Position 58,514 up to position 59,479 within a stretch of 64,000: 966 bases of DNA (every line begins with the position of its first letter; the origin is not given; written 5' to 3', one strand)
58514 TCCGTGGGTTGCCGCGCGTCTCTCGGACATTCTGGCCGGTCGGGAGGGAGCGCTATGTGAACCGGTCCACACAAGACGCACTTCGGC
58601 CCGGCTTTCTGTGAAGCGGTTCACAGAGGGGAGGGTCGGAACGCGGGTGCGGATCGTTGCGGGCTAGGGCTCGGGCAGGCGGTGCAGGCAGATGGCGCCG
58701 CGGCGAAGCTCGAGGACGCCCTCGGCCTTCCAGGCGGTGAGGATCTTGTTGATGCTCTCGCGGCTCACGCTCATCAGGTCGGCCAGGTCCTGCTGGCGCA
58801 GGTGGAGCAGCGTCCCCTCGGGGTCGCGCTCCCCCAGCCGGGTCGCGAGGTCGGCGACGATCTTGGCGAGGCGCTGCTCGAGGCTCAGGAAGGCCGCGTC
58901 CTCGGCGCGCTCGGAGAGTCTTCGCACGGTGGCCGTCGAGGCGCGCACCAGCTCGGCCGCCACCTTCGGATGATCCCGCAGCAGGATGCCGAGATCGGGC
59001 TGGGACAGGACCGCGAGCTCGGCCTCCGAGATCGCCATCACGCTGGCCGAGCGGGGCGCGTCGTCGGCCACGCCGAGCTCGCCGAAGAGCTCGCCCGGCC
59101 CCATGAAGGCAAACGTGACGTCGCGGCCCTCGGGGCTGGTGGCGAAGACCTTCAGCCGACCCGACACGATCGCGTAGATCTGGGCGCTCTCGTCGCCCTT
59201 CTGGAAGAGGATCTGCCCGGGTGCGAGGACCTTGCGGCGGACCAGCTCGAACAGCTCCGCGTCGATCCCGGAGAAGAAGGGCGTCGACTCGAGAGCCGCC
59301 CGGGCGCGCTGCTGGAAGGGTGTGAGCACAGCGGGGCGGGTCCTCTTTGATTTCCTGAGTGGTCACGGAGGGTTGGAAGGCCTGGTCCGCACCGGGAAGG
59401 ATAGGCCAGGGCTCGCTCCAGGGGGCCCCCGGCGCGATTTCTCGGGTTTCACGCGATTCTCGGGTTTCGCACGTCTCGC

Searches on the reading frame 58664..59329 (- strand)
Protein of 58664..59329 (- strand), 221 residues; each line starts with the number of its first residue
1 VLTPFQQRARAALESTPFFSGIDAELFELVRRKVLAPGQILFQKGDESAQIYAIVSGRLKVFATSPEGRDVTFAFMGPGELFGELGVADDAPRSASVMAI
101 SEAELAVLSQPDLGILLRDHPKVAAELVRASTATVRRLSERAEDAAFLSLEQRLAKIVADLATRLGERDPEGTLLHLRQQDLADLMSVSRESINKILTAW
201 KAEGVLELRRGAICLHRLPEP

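Call 5: search_protein_families(library=pfam, proteins=[window:58664-59329:-])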
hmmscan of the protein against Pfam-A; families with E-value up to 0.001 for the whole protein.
window:58664-59329:- (221 aa): 3 families
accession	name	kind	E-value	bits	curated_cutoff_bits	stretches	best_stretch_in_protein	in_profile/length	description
PF00027.35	cNMP_binding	-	1.7e-22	79.6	27.5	1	33-118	2-87/89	Cyclic nucleotide-binding domain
PF13545.12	HTH_Crp_2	-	5.2e-12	46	27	1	152-218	1-64/70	Crp-like helix-turn-helix domain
PF13551.12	HTH_29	-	0.0005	20.6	28.1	0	178-210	14-46/64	Winged helix-turn helix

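Call 9: find_related_loci(query=window:58664-59329:-, collection=genome_contigs, flank=6000)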
Query window:58664-59329:- (221 aa) in genome_contigs; peptide patterns used: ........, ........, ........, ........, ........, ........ (x = any residue, [..] = any of these).
240 stretches matched a pattern; 8 encode a relative of the query (tblastn E <= 1e-3); 8 distinct loci.
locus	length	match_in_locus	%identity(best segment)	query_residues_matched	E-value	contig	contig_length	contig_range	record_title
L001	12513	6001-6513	36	35-208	7e-29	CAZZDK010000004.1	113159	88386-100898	MAG TPA_asm: uncultured Rhodospirillaceae bacterium isolate SRP290908_co1_67 genome assembly, contig: NODE_145_length_11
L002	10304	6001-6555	33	31-213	6e-23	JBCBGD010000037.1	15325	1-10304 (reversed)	MAG: Pseudomonadota bacterium isolate J06614_5 NODE_37_length_15325_cov_8.626771, whole genome shotgun sequence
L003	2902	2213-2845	27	1-208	2e-15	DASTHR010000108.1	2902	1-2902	MAG TPA_asm: Burkholderiales bacterium isolate SMAG_U687 k141_656686, whole genome shotgun sequence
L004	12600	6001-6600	25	13-209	1e-13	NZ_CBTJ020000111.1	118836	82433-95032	Candidatus Competibacter denitrificans Run_A_D11 COMPD11_2693_Contig_98, whole genome shotgun sequence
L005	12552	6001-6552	28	38-219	5e-13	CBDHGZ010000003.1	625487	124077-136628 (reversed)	MAG: Lacipirellulaceae bacterium isolate 1f9809e0-dcd1-4150-8bd3-4410f639a638 genome assembly, contig: contig_3, whole g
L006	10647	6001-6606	23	13-209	2e-11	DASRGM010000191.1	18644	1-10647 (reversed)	MAG TPA_asm: Terriglobales bacterium isolate SMAG_U10058 k141_754729, whole genome shotgun sequence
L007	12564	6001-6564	22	33-220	3e-11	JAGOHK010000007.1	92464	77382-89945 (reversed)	MAG: Leptospiraceae bacterium isolate Go_SlAct_bin_98 Go_SlAct_613_length_92464_cov_11.188408, whole genome shotgun sequ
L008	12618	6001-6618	24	13-215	8e-11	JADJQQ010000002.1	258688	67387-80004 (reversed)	MAG: Candidatus Competibacteraceae bacterium isolate Fred_18-Q3-R57-64_MAXAC.287 tig00001392-10-2574750, whole genome sh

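Call 10: find_encoding_contigs(protein=window:58664-59329:-, flank=6000, max_places=6)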
Protein window:58664-59329:- (221 aa): 1 contig read that carries it; 1 place shown.
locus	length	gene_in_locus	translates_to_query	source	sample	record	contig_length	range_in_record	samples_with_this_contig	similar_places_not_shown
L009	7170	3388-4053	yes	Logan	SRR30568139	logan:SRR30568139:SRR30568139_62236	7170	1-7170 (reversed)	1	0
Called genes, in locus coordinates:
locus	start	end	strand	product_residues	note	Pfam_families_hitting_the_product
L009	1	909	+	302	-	?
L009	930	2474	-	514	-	PF07695:7TMR-DISM_7TM, PF00211:Guanylate_cyc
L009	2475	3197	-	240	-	-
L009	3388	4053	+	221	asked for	PF00027:cNMP_binding, PF13545:HTH_Crp_2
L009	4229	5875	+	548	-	PF00754:F5_F8_type_C, PF22633:F5_F8_type_C_2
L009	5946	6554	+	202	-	-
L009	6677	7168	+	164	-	?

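Call 11: find_homologous_proteins(query=window:58664-59329:-, max_evalue=1e-20)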
Query window:58664-59329:- (221 aa): 166 proteins with E <= 1e-20 among 3246 candidates; the best 120 are listed.
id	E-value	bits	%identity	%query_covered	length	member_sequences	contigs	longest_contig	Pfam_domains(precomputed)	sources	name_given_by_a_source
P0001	3.0e-134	463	100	100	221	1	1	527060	PF13545.13,PF00027.36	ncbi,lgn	ncbi:MAG: Crp/Fnr family transcriptional regulator [Myxococcota bacterium]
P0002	5.8e-111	387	84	100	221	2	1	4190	PF13545.13,PF00027.36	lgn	-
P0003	5.2e-105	367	80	99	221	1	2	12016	PF13545.13,PF00027.36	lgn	-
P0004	4.3e-98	345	74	99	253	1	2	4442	PF13545.13,PF00027.36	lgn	-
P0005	5.4e-90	318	72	100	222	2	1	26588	PF13545.13,PF00027.36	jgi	-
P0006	1.1e-79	285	84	75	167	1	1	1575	PF13545.13,PF00027.36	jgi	jgi:CRP/FNR family transcriptional regulator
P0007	8.7e-52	194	48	97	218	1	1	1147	PF13545.13,PF00027.36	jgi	jgi:CRP-like cAMP-binding protein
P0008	2.1e-51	192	47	97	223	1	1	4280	PF13545.13,PF00027.36,PF00325.27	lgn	-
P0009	2.5e-49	186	47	98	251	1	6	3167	PF13545.13,PF00027.36,PF00325.27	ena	-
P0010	9.9e-48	180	45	97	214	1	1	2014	PF13545.13,PF00027.36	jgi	jgi:CRP/FNR family transcriptional regulator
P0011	2.0e-47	179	49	88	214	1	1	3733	PF13545.13,PF00027.36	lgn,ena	-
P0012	1.4e-44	170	46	95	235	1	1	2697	PF13545.13,PF00027.36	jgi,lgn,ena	-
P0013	4.6e-44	168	44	95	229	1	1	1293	PF13545.13,PF00027.36,PF00325.27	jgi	jgi:CRP-like cAMP-binding protein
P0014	9.6e-44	167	43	97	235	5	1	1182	PF13545.13,PF00027.36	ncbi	-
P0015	4.0e-43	165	47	84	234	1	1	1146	PF13545.13,PF00027.36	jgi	jgi:CRP/FNR family cyclic AMP-dependent transcriptional regulator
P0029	6.8e-41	158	44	93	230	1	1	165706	PF13545.13,PF00027.36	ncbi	ncbi:MAG: Crp/Fnr family transcriptional regulator [Myxococcota bacterium]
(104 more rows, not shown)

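Call 13: find_encoding_contigs(protein=P0002, flank=6000, max_places=3)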
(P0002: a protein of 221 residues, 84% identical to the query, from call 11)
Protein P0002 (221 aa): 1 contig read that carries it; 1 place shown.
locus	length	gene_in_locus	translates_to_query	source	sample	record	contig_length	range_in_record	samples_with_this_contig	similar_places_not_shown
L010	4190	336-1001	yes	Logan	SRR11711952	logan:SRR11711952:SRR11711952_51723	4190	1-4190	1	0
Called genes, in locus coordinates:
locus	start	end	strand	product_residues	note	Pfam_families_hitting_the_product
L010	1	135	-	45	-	?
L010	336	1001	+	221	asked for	PF00027:cNMP_binding, PF13545:HTH_Crp_2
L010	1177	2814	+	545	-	PF00754:F5_F8_type_C (weak), PF22633:F5_F8_type_C_2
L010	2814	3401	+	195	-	-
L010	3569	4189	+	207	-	?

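Call 14: find_encoding_contigs(protein=P0003, flank=6000, max_places=3)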
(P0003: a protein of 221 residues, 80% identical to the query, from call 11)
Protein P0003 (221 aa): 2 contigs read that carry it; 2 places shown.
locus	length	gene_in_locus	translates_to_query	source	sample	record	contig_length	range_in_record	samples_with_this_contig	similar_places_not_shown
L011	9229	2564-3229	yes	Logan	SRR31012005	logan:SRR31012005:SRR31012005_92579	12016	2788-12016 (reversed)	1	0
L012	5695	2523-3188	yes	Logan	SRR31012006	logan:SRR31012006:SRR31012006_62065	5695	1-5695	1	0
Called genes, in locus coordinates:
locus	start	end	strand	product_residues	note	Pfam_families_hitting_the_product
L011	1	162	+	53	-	?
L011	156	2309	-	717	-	PF07695:7TMR-DISM_7TM, PF00211:Guanylate_cyc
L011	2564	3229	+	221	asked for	PF00027:cNMP_binding, PF13545:HTH_Crp_2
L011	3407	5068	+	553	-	PF00754:F5_F8_type_C, PF22633:F5_F8_type_C_2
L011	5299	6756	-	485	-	PF18313:TLP1_add_C (weak)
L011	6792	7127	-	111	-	PF00034:Cytochrom_C, PF13442:Cytochrome_CBB3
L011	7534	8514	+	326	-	PF14537:Cytochrom_c3_2 (faint), PF14522:Cytochrome_C7 (faint), PF22113:Mtrc-MtrF_II-IV_dom (faint), PF22678:Cytochrom_c_NrfB-like (weak), PF09699:Paired_CXXCH_1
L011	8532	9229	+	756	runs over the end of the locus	PF11854:MtrB_PioB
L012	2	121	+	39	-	?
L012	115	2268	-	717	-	PF07695:7TMR-DISM_7TM, PF00211:Guanylate_cyc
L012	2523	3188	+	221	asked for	PF00027:cNMP_binding, PF13545:HTH_Crp_2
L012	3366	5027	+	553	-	PF00754:F5_F8_type_C, PF22633:F5_F8_type_C_2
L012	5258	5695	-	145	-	?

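Call 15: find_encoding_contigs(protein=P0004, flank=6000, max_places=3)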
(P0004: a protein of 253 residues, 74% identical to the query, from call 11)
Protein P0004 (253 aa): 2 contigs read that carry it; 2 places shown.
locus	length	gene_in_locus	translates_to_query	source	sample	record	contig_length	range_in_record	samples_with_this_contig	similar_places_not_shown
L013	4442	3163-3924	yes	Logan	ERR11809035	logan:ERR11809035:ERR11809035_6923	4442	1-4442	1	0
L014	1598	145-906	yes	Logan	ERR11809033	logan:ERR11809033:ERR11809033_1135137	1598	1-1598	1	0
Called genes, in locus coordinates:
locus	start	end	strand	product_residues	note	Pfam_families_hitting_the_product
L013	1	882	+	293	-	?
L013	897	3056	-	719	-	PF07695:7TMR-DISM_7TM, PF00211:Guanylate_cyc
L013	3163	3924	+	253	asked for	PF00027:cNMP_binding, PF13545:HTH_Crp_2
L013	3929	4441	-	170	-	?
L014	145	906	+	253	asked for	PF00027:cNMP_binding, PF13545:HTH_Crp_2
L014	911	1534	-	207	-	PF17784:Sulfotransfer_4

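Call 16: find_encoding_contigs(protein=P0005, flank=8000, max_places=3)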
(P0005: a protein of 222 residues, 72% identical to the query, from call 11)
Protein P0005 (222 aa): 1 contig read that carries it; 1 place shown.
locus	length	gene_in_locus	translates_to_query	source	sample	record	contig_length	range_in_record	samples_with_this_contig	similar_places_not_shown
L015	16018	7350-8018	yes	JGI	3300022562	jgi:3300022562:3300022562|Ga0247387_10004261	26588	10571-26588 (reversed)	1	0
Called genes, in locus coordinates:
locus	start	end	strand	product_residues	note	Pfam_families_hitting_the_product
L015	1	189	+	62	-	?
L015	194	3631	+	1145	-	PF05567:T4P_PilY1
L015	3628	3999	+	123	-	-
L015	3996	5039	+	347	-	PF17963:Big_9 (faint), PF05345:He_PIG (faint)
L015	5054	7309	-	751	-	PF07695:7TMR-DISM_7TM, PF00211:Guanylate_cyc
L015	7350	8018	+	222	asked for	PF00027:cNMP_binding, PF13545:HTH_Crp_2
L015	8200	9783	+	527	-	PF00754:F5_F8_type_C, PF24135:DUF7402 (weak), PF22633:F5_F8_type_C_2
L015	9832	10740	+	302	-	-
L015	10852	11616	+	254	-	PF00149:Metallophos, PF12850:Metallophos_2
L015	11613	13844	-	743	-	PF02771:Acyl-CoA_dh_N, PF00441:Acyl-CoA_dh_1, PF08028:Acyl-CoA_dh_2, PF02771:Acyl-CoA_dh_N, PF02770:Acyl-CoA_dh_M, PF00441:Acyl-CoA_dh_1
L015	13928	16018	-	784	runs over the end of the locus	PF02515:CoA_transf_3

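Call 17: find_encoding_contigs(protein=P0006, flank=3000, max_places=3)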
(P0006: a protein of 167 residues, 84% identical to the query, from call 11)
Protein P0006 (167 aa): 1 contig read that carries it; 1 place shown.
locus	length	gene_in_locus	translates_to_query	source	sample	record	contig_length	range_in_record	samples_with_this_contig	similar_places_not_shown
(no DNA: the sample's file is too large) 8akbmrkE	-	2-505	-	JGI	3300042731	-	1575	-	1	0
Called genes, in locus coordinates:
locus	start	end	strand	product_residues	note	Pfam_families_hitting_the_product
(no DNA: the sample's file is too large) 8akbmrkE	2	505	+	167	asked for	PF00027:cNMP_binding, PF13545:HTH_Crp_2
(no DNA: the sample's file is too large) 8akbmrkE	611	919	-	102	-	PF00034:Cytochrom_C, PF13442:Cytochrome_CBB3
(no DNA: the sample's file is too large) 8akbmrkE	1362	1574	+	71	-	?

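Call 23: search_solved_structures(query=window:58664-59329:-, max_evalue=0.00001, show_alignments=3)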
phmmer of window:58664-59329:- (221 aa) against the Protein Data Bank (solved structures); distinct sequences matched with E-value up to 0.00001: 122 (the best 60 are shown).
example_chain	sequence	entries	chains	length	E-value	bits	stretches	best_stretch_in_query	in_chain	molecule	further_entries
4byy_A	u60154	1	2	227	6.1e-28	101.1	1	35-210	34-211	TRANSCRIPTIONAL REGULATOR, CRP/FNR FAMILY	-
4cyd_A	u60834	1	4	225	6.5e-28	101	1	35-210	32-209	PROBABLE TRANSCRIPTION REGULATOR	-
3r6s_A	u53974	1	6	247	7.2e-28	100.8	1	18-210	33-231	transcription regulator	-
4ev0_A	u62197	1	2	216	1.7e-26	96.3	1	15-213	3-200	Transcription regulator, Crp family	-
3i54_A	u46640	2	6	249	3.6e-26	95.3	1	16-211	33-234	Transcriptional regulator, Crp/Fnr family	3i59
3h3u_A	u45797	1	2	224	4.5e-26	95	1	35-211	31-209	PROBABLE TRANSCRIPTIONAL REGULATORY PROTEIN (PROBABLY CRP/FNR-FAMILY)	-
3mzh_A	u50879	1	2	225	4.5e-26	95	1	35-211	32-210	PROBABLE TRANSCRIPTIONAL REGULATORY PROTEIN (PROBABLY CRP/FNR-FAMILY)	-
3d0s_A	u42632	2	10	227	4.6e-26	94.9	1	35-211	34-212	TRANSCRIPTIONAL REGULATORY PROTEIN | PROBABLE TRANSCRIPTIONAL REGULATORY PROTEIN (PROBABLY CRP/ FNR-FAMILY)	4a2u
7pza_A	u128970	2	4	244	5.6e-26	94.6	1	11-215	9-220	Putative cAMP-binding protein-catabolite gene activator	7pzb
7ets_A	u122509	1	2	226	1.8e-24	89.7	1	24-210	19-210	Crp/Fnr family transcriptional regulator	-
2pqq_A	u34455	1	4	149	3.4e-21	79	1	13-147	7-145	Putative transcriptional regulator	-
9ya0_MA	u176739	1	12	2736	2.4e-16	63.2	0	34-118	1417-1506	PCR12, TGME49_219070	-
4i0a_A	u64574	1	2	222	2.7e-16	63.1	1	40-207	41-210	Catabolite gene activator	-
3iwz_A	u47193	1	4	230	3.3e-16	62.8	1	38-215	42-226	Catabolite activation-like protein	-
4i01_A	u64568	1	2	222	3.5e-16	62.7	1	40-207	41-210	Catabolite gene activator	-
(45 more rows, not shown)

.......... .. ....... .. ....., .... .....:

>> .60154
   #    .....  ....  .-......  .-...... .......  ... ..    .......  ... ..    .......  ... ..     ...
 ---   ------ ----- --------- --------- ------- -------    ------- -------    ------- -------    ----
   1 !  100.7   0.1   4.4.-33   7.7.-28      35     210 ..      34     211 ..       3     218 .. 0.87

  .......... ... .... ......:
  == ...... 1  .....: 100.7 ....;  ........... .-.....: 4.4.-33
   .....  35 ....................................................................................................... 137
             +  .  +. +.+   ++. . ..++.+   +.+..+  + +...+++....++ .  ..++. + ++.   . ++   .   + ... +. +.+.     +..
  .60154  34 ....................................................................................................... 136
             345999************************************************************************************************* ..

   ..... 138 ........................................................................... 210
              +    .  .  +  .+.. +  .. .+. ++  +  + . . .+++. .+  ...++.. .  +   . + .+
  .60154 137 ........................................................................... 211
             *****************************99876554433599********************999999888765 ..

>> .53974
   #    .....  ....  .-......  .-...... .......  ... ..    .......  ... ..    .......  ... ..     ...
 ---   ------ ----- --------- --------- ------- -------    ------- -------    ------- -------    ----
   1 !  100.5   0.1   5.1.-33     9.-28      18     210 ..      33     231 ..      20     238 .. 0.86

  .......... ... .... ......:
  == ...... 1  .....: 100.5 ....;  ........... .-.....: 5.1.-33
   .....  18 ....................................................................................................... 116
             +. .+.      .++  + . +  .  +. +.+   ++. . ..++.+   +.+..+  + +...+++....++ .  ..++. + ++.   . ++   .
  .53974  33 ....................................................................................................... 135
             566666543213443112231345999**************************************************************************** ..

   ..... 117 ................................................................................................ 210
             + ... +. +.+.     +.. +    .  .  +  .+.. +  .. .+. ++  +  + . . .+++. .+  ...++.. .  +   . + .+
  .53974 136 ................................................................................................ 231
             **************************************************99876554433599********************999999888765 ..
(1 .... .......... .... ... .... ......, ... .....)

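Call 54: search_protein_families(library=pfam, proteins=[L001:6659-7798:+, L001:7848-9158:+, L001:5050-5892:+, L001:4211-5131:+, L001:5917-6576:+])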
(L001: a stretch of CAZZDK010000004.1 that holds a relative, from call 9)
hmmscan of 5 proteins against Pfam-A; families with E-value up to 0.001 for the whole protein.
L001:6659-7798:+ (379 aa): 0 families

L001:7848-9158:+ (436 aa): 6 families
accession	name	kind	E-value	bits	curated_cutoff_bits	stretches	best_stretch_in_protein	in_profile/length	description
PF00990.26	GGDEF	-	5.4e-47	160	23.8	1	274-431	1-161/161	Diguanylate cyclase, GGDEF domain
PF13426.13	PAS_9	-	4.5e-18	65.9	27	2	162-262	1-103/103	PAS domain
PF00989.32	PAS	-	8.6e-18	64.8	22.6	2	153-260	2-113/113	PAS fold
PF13188.13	PAS_8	-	6.3e-14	51.7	21.8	2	28-79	3-54/65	PAS domain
PF08448.16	PAS_4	-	5.6e-07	30.2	23.1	0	43-123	13-89/110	PAS fold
PF08447.18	PAS_3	-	7.2e-05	23.4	25.6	0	48-123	2-77/89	PAS fold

L001:5050-5892:+ (280 aa): 7 families
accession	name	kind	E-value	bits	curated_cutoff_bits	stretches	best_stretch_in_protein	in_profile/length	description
PF01209.24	Ubie_methyltran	-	2.1e-79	266.6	20.1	1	50-278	5-232/233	ubiE/COQ5 methyltransferase family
PF13649.12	Methyltransf_25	-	4.1e-18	66.3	27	1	96-193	1-97/97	Methyltransferase domain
PF08241.18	Methyltransf_11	-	5.8e-17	62.5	21.2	1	97-197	1-95/95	Methyltransferase domain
PF13489.12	Methyltransf_23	-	6.4e-12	46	27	1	83-262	11-162/164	Methyltransferase domain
PF08242.18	Methyltransf_12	-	3.4e-10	41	30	1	97-195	1-98/98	Methyltransferase domain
PF13847.12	Methyltransf_31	-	4.4e-10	39.9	27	1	92-201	3-113/145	Methyltransferase domain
PF05148.21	Methyltransf_8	-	0.00045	20.6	27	0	155-200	115-159/219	Hypothetical methyltransferase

L001:4211-5131:+ (306 aa): 5 families
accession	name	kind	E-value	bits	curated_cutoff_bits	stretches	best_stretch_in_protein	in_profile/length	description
PF00561.26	Abhydrolase_1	-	5.8e-25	88.8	25.8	1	67-177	1-116/245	alpha/beta hydrolase fold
PF12697.13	Abhydrolase_6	-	1.7e-15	58.7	26.3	1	76-292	8-216/217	Alpha/beta hydrolase family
PF12146.15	Hydrolase_4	-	1.8e-10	41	27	1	96-282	34-234/239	Serine aminopeptidase, S33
PF03096.20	Ndr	-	3.5e-05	23.1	23.3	1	115-299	81-277/283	Ndr family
PF00975.26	Thioesterase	-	0.00024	21.8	26.4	1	136-192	69-125/226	Thioesterase domain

L001:5917-6576:+ (219 aa): 3 families
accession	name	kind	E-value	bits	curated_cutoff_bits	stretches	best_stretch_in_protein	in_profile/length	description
PF00027.35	cNMP_binding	-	2.9e-26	91.7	27.5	1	27-114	2-89/89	Cyclic nucleotide-binding domain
PF13545.12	HTH_Crp_2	-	6.6e-16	58.5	27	1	146-216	1-70/70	Crp-like helix-turn-helix domain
PF25562.1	CNBH_CNNM2_C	-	0.00058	19.9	27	0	29-86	60-113/172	Metal transporter CNNM2-like, C-terminal CNBH domain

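Call 70: find_encoding_contigs(protein=P0029, flank=4000, max_places=1)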
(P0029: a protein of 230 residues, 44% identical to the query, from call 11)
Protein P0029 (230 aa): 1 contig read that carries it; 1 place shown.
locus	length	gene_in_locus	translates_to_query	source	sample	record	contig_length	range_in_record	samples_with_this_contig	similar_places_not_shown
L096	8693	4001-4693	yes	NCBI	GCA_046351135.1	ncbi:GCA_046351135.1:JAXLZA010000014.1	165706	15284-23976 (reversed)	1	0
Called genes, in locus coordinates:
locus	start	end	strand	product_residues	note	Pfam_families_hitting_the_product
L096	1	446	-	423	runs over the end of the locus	PF00296:Bac_luciferase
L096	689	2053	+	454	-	PF01636:APH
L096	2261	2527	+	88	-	-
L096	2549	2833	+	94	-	-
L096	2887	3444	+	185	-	-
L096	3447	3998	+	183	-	-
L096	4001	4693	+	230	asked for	PF00027:cNMP_binding, PF13545:HTH_Crp_2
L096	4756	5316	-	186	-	PF00072:Response_reg, PF02954:HTH_8, PF13556:HTH_30 (weak)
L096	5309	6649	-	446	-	PF02518:HATPase_c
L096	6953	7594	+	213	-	-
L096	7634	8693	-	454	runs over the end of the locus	PF01554:MatE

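Call 71: find_encoding_contigs(protein=P0008, flank=4000, max_places=1)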
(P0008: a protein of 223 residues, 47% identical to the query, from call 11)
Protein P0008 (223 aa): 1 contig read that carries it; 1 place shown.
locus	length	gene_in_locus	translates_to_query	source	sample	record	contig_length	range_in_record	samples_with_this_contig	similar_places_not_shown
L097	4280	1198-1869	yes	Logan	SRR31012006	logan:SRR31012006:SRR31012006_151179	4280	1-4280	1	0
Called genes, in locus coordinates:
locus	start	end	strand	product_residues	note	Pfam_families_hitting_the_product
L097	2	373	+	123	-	?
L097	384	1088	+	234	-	-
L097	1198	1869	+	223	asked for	PF00027:cNMP_binding, PF13545:HTH_Crp_2, PF00325:Crp (weak)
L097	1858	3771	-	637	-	PF07695:7TMR-DISM_7TM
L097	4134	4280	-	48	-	?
